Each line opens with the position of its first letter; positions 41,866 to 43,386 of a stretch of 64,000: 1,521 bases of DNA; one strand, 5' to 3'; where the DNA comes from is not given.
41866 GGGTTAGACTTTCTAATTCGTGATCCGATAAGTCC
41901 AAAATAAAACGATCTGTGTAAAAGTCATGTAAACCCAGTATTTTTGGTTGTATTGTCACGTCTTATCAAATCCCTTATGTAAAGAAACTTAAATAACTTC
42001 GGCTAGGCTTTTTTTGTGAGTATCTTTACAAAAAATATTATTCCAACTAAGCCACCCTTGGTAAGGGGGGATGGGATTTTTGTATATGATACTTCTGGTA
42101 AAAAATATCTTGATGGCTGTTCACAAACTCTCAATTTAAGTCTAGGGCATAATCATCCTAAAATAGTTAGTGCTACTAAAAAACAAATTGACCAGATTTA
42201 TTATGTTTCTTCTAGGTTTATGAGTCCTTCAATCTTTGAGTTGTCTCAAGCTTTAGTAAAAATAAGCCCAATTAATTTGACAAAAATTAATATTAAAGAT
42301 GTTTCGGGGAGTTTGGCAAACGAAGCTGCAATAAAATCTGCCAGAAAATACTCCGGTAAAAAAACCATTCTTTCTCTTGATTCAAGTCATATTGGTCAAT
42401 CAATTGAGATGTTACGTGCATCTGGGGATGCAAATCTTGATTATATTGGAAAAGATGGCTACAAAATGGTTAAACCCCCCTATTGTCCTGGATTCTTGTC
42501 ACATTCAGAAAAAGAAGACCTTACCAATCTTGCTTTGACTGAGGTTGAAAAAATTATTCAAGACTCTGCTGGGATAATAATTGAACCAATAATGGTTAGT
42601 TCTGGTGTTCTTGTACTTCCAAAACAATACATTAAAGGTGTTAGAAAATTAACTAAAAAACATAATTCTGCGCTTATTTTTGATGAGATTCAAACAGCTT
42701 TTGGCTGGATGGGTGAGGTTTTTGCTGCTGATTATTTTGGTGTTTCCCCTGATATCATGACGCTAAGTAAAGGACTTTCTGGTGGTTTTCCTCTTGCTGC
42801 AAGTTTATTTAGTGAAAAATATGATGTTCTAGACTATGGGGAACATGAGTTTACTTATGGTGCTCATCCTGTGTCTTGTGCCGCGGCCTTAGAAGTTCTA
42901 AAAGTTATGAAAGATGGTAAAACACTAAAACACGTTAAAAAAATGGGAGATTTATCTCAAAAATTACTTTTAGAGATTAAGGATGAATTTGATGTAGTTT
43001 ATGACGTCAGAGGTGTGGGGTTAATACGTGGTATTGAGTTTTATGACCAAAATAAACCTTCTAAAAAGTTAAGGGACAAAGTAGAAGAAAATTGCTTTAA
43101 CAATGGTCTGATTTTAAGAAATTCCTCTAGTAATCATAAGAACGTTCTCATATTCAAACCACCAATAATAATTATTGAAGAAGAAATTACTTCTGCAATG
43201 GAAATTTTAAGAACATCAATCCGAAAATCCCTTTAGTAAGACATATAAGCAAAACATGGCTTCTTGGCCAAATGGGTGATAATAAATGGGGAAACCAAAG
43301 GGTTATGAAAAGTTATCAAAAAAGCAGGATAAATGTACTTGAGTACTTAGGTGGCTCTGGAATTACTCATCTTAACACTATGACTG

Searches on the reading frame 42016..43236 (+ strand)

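Call 75: search_protein_families(library=pfam, proteins=[window:42016-43236:+], max_evalue=0.00001)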
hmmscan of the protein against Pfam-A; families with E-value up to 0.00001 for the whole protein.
window:42016-43236:+ (406 aa): 1 family
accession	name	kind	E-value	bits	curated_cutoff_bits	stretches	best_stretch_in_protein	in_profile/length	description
PF00202.27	Aminotran_3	-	3.1e-77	260.4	30.5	1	15-400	13-401/403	Aminotransferase class-III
